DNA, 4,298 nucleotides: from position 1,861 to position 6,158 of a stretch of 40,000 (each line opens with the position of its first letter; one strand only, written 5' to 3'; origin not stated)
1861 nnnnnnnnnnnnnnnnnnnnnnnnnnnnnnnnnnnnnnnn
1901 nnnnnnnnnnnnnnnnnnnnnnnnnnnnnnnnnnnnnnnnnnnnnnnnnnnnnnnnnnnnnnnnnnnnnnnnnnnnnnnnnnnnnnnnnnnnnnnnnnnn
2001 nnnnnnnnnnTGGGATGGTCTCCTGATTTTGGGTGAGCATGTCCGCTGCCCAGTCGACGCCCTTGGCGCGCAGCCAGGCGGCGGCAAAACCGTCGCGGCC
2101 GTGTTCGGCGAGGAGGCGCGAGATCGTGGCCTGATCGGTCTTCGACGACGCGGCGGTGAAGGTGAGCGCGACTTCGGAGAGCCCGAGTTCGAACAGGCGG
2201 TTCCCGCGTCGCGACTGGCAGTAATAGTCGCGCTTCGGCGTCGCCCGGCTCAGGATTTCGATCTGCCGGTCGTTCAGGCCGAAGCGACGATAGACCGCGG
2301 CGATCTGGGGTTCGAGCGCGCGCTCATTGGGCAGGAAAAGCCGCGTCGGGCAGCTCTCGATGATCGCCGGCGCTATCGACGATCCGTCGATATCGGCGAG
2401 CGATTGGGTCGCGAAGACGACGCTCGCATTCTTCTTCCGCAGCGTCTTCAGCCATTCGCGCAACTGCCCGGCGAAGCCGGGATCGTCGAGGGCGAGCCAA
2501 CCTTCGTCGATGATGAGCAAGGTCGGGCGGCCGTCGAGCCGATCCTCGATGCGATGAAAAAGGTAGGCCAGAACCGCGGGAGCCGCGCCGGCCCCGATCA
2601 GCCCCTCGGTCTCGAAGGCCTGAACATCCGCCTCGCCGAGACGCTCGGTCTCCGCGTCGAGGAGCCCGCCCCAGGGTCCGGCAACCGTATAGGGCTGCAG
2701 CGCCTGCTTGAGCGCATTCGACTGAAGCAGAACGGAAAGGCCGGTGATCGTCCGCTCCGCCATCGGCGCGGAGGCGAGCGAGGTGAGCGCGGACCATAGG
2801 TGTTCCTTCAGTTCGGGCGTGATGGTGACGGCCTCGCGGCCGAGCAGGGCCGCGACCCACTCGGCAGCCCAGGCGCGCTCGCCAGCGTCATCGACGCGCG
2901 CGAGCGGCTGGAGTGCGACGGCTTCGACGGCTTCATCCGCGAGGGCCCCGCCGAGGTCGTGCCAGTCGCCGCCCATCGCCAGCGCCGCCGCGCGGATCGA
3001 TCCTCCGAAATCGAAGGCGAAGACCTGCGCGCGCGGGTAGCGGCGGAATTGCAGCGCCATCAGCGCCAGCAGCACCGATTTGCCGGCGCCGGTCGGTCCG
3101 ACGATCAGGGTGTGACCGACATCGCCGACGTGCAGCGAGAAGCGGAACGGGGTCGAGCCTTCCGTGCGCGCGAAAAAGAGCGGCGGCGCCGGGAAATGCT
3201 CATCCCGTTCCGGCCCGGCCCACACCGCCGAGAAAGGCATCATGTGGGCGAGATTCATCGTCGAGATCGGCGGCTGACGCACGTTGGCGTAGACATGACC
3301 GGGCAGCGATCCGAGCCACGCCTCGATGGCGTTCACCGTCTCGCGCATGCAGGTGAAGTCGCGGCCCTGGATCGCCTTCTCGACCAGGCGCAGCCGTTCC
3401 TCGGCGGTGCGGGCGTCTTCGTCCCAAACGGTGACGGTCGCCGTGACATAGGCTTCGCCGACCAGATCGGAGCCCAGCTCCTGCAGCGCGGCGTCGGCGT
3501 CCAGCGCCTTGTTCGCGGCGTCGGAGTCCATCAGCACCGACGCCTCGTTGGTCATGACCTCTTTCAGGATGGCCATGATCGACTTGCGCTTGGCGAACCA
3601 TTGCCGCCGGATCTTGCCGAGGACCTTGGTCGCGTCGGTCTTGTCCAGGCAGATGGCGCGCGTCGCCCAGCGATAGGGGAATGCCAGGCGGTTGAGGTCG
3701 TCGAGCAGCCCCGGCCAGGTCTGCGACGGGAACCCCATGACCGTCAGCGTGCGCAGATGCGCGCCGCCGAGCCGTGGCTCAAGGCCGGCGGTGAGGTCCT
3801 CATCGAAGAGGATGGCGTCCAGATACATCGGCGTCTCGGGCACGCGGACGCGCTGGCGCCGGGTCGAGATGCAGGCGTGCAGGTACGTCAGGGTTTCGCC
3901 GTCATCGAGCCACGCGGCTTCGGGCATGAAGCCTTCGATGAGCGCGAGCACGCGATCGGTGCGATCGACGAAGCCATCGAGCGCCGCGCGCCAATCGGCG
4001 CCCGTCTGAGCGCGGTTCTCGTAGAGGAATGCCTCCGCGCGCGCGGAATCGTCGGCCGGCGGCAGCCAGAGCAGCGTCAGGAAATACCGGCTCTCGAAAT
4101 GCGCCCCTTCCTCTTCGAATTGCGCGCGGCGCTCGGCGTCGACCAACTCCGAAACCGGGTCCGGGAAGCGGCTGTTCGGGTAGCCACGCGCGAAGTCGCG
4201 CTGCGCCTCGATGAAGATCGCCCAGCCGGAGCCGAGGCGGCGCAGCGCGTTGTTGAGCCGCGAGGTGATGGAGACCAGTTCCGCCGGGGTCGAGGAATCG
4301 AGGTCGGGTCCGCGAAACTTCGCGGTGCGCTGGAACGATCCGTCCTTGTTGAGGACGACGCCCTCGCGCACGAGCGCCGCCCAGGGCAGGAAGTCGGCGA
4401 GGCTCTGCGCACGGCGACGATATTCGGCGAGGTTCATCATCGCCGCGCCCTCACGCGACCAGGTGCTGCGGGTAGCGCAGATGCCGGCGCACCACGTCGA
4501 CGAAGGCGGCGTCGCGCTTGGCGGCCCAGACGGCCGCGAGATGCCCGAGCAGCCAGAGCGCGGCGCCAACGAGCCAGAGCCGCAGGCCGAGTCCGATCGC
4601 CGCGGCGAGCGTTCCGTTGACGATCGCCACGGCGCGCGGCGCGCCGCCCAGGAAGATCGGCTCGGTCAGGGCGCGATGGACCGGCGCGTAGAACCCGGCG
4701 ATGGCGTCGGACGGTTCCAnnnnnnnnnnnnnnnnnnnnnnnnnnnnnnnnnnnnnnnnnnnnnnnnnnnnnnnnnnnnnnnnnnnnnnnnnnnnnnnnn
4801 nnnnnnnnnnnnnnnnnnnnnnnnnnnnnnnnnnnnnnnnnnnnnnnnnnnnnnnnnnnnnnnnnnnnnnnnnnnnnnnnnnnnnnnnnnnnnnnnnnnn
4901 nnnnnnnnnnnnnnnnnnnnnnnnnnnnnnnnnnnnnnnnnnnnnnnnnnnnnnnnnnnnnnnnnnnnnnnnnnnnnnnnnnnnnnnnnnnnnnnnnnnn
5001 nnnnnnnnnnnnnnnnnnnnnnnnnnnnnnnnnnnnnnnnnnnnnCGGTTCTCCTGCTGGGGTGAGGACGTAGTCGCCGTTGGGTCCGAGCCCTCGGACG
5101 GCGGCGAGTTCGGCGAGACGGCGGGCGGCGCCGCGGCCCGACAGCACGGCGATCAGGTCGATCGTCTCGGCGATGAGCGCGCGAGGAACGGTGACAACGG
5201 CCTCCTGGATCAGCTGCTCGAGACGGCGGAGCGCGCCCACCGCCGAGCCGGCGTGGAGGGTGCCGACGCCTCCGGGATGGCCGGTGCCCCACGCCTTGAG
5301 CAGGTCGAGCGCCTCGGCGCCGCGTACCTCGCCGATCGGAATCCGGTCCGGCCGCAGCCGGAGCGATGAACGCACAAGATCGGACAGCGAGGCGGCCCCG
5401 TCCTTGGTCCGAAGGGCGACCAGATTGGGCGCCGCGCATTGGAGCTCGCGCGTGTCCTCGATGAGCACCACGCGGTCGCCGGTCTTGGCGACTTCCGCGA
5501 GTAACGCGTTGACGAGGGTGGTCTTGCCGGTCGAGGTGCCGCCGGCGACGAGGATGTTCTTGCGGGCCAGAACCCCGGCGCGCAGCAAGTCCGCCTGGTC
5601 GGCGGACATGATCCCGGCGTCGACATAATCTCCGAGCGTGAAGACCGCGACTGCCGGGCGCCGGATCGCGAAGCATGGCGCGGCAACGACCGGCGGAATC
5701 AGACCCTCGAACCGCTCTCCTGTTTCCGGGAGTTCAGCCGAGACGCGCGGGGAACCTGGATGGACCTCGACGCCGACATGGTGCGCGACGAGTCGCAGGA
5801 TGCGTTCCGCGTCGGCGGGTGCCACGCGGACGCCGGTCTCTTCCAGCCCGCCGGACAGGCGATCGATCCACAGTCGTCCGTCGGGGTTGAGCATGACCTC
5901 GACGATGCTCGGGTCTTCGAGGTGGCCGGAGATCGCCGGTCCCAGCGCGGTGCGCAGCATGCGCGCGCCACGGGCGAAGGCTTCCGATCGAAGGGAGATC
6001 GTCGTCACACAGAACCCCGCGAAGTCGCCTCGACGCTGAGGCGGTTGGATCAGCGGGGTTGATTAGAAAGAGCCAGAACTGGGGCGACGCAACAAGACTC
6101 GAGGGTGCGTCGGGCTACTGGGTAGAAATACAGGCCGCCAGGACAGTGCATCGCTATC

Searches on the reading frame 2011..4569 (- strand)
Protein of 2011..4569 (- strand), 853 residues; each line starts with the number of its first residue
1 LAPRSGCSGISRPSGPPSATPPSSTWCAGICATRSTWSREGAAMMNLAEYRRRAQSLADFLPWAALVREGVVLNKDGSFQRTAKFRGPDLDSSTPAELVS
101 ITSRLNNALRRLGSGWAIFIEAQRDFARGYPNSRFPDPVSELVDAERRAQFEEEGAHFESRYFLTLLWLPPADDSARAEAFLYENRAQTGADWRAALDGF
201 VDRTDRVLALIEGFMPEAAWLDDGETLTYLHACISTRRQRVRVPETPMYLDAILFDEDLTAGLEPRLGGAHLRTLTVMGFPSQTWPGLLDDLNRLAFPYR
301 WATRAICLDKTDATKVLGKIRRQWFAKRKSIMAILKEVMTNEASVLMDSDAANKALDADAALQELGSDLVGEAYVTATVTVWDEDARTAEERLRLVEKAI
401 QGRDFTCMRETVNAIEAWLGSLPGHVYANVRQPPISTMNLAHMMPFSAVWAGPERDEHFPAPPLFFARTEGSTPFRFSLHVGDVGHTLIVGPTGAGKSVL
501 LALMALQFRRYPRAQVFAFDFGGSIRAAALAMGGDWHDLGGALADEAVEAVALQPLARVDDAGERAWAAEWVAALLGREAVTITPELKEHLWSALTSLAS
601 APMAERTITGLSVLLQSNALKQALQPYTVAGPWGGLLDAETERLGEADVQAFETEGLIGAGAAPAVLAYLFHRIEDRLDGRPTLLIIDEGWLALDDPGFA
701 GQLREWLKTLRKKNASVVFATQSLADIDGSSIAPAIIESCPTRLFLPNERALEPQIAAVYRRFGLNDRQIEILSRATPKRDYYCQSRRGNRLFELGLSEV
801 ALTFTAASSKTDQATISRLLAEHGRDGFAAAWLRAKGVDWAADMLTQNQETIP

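Call 47: search_protein_families(library=pfam, proteins=[window:2011-4569:-], max_evalue=0.001)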
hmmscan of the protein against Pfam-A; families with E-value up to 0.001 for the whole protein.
window:2011-4569:- (853 aa): 3 families
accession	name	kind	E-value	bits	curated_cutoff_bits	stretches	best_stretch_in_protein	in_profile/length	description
PF19044.6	P-loop_TraG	-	2.5e-10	40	25.8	1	677-772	246-341/413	TraG P-loop domain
PF03135.19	CagE_TrbE_VirB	-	3.2e-06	27.7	21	1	225-431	15-204/204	CagE, TrbE, VirB family, component of type IV transporter system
PF13401.12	AAA_22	-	0.0001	23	27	0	485-544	6-33/130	AAA domain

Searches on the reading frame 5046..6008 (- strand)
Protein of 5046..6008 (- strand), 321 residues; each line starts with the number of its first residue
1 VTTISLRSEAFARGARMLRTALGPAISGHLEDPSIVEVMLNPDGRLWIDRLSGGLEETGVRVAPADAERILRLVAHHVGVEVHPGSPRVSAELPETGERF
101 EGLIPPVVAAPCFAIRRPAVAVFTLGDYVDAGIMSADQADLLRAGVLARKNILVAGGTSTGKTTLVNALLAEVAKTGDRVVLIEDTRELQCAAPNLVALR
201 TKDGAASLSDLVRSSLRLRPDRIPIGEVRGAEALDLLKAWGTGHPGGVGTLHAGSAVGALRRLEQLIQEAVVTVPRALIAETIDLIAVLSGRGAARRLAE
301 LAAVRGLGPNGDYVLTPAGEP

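Call 47: search_protein_families(library=pfam, proteins=[window:5046-6008:-], max_evalue=0.001)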
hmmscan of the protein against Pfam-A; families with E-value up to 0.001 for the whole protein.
window:5046-6008:- (321 aa): 3 families
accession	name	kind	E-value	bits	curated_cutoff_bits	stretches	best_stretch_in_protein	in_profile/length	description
PF00437.27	T2SSE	-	2.7e-36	125.4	24.9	1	103-287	97-273/370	Type II/IV secretion system protein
PF06414.18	Zeta_toxin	-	9.1e-05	22.4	22.3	1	150-212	17-76/199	Zeta toxin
PF13191.12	AAA_16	-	0.00031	21.7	32.6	1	150-233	25-113/167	AAA ATPase domain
